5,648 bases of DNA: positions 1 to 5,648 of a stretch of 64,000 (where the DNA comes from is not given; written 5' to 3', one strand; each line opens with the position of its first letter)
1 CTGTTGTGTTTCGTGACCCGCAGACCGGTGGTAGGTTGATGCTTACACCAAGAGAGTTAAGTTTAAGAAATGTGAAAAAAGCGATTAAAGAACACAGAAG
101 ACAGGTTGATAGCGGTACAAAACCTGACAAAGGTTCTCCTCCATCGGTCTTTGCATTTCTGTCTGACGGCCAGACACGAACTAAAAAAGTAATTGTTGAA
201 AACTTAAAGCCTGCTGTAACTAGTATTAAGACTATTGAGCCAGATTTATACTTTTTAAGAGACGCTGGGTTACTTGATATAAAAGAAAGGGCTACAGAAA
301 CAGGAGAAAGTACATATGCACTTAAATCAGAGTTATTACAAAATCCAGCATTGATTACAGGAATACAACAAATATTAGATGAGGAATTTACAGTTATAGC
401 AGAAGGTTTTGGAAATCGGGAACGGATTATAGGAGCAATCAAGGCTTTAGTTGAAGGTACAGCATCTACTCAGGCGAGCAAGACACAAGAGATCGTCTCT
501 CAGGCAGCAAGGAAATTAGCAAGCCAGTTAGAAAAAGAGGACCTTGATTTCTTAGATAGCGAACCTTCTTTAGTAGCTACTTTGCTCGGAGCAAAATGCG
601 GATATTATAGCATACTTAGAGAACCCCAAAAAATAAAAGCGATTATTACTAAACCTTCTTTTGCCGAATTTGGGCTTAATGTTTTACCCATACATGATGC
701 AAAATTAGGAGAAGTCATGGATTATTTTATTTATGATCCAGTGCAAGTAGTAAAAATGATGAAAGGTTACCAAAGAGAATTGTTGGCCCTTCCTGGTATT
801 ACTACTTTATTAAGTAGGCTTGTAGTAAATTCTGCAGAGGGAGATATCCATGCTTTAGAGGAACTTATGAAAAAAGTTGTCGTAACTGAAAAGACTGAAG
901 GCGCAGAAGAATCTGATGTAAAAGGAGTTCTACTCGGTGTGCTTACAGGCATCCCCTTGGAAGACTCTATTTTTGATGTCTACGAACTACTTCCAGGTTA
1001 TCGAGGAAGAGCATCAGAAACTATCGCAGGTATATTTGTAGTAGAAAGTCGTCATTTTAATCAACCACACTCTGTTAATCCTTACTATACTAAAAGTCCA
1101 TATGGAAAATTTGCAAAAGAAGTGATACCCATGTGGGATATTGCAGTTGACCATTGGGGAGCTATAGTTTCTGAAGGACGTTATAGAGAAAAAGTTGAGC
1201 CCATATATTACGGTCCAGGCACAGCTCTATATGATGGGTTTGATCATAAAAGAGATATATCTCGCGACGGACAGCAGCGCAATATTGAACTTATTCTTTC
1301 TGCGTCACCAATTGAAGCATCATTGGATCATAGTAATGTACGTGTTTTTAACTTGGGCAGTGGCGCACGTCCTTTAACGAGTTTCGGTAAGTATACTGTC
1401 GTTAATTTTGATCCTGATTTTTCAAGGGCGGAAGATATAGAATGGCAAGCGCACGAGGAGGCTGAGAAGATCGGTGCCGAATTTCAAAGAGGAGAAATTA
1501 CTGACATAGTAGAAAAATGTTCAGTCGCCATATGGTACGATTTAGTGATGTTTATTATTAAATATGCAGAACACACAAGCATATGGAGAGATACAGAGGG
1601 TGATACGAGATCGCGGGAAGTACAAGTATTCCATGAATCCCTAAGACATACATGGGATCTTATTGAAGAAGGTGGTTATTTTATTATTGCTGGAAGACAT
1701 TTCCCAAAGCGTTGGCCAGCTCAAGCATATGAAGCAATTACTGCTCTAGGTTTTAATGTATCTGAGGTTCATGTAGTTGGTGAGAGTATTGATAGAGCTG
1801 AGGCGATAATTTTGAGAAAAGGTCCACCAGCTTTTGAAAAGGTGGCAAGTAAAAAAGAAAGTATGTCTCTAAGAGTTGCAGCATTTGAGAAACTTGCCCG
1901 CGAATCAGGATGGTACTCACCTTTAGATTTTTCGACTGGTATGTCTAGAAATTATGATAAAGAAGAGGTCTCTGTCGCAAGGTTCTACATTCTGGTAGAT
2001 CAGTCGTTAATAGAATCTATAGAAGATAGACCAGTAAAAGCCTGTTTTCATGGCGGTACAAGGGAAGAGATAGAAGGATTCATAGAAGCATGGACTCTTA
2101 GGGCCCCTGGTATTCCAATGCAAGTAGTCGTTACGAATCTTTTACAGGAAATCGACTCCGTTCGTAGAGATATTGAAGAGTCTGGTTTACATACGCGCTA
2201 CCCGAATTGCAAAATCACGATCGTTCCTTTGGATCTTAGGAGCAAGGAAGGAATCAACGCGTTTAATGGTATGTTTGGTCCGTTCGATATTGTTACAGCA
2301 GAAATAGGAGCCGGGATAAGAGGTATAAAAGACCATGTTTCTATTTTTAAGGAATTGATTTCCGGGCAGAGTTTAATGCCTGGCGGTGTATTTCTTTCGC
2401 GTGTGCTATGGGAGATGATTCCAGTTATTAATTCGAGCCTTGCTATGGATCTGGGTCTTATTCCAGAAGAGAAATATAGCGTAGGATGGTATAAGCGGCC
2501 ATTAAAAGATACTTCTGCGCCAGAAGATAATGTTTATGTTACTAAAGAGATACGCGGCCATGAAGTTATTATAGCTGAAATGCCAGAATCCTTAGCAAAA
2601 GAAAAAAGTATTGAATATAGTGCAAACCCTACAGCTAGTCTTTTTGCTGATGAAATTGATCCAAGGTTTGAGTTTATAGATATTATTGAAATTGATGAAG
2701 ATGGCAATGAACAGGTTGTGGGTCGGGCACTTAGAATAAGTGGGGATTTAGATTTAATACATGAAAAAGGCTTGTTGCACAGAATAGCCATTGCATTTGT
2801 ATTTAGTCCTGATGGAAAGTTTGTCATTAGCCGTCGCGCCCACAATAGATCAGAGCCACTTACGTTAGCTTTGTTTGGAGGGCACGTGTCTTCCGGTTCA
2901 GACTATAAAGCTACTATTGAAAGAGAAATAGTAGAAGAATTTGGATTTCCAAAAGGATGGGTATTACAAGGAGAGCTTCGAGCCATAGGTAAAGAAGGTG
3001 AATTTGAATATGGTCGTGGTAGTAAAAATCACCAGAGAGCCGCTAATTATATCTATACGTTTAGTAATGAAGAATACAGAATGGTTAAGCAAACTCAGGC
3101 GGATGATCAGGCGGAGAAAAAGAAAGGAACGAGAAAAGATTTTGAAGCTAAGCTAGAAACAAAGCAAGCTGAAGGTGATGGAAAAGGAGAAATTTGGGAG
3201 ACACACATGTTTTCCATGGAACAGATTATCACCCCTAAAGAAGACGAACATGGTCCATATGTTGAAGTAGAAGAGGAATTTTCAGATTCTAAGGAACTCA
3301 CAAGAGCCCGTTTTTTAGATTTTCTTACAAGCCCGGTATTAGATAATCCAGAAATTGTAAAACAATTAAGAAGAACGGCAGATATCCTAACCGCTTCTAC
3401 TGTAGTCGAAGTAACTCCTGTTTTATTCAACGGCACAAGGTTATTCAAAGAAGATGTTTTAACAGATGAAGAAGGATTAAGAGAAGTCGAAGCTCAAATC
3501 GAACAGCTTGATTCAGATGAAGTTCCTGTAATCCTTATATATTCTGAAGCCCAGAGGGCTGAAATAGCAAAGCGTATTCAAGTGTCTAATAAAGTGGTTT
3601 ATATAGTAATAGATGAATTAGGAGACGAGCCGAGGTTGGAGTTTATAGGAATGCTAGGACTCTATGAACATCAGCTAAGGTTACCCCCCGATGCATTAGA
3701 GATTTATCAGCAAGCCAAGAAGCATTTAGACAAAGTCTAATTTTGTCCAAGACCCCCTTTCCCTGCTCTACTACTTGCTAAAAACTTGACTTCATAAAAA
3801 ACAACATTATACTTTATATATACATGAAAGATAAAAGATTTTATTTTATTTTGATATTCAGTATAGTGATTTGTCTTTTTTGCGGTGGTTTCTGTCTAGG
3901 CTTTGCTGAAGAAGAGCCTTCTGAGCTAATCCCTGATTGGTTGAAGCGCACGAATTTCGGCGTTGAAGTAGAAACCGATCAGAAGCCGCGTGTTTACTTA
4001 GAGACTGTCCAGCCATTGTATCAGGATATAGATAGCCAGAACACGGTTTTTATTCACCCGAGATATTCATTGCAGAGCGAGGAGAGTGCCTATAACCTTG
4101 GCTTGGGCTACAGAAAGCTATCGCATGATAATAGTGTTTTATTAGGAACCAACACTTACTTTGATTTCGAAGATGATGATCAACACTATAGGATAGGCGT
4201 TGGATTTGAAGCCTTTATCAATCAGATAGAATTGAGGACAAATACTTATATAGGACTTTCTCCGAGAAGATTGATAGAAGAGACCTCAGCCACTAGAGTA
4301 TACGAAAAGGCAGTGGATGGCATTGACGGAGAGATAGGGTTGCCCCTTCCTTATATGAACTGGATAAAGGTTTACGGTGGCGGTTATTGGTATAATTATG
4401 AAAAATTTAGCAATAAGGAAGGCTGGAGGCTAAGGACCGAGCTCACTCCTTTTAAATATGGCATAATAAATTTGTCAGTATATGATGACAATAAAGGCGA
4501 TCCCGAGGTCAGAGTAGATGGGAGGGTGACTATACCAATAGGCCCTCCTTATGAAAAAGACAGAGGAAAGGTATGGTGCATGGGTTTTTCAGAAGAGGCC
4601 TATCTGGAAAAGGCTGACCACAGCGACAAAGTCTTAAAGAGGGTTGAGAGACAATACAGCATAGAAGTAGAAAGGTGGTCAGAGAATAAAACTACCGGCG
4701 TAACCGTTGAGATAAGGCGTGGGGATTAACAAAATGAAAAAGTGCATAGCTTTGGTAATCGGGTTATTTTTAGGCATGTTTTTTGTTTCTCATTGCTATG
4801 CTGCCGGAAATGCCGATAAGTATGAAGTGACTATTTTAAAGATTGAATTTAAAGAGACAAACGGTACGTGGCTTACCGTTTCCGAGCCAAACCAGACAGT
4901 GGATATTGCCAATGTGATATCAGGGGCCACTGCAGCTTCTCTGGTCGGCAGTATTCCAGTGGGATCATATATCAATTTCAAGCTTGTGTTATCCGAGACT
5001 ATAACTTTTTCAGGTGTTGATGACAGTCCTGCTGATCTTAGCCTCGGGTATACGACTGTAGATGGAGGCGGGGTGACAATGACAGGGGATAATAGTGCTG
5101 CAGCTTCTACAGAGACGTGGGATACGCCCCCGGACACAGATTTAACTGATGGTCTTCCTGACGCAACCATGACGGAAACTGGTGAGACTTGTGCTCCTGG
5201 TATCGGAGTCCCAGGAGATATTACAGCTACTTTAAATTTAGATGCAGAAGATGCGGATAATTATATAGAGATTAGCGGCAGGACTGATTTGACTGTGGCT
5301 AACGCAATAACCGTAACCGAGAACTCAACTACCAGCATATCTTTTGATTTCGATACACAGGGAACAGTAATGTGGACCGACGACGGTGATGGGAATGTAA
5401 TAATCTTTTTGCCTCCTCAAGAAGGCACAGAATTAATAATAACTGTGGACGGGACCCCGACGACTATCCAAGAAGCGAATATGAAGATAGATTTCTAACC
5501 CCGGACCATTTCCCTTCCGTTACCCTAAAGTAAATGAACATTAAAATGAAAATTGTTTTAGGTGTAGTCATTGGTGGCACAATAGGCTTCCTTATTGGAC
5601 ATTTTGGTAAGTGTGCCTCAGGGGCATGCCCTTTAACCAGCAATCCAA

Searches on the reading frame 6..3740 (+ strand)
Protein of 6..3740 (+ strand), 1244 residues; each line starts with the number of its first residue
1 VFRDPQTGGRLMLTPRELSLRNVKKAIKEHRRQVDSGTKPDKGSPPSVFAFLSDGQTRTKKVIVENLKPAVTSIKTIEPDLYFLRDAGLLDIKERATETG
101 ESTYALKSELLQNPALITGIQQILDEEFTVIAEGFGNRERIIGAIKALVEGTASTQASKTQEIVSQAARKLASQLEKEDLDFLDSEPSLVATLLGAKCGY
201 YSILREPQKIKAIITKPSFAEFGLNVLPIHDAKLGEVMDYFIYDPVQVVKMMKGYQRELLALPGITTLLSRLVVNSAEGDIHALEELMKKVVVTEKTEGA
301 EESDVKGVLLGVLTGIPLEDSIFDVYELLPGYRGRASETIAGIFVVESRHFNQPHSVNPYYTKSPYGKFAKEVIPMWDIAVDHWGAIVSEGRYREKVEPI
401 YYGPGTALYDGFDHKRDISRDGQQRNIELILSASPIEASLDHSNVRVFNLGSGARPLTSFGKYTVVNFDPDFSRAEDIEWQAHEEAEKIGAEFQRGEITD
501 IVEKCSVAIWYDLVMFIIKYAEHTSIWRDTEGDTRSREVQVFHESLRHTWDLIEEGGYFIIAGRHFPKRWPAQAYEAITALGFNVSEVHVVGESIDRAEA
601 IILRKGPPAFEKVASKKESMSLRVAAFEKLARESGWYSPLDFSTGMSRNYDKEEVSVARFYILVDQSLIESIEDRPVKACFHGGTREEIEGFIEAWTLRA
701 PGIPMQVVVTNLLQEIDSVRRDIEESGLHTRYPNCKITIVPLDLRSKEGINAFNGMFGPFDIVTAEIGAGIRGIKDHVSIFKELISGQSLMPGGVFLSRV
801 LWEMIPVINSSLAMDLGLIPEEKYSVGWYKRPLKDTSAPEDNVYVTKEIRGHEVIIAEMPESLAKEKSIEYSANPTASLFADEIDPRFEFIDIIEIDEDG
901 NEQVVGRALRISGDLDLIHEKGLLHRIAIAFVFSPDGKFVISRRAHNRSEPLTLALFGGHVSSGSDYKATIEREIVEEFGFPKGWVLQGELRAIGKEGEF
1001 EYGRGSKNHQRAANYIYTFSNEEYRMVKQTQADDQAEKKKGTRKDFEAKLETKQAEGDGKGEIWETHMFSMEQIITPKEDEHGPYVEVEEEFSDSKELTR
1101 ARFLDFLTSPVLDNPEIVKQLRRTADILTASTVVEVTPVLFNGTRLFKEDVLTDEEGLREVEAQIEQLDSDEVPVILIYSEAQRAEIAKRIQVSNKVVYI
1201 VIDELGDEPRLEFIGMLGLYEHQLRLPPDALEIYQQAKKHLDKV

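Call 8: search_protein_families(library=pfam, proteins=[window:6-3740:+], max_evalue=0.001)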
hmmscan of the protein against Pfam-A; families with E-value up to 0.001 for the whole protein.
window:6-3740:+ (1244 aa): 1 family
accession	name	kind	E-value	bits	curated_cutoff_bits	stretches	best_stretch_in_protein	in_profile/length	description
PF00293.34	NUDIX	-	3.9e-06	27.3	21.1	1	924-1025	2-96/134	NUDIX domain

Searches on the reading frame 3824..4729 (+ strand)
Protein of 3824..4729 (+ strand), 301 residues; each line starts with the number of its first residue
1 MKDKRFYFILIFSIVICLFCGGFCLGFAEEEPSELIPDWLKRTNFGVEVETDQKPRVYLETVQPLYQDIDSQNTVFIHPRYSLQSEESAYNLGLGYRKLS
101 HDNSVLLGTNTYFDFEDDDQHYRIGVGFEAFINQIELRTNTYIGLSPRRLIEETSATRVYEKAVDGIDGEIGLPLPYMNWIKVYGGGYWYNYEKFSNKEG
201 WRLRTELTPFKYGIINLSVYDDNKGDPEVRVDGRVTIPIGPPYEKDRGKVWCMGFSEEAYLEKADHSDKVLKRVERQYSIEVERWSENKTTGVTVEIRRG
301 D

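Call 8: search_protein_families(library=pfam, proteins=[window:3824-4729:+], max_evalue=0.001)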
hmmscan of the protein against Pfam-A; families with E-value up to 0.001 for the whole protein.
window:3824-4729:+ (301 aa): 1 family
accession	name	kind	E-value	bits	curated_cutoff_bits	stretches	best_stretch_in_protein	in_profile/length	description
PF11924.14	IAT_beta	-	9e-22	78.4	22.3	1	38-243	40-252/279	Inverse autotransporter, beta-domain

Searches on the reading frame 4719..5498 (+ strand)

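Call 8: search_protein_families(library=pfam, proteins=[window:4719-5498:+], max_evalue=0.001)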
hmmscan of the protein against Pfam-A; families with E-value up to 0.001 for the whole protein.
window:4719-5498:+ (259 aa): 1 family
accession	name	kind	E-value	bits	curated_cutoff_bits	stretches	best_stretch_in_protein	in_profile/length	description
PF14321.11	DUF4382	-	5.7e-07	30.3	25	1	30-217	14-123/136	Domain of unknown function (DUF4382)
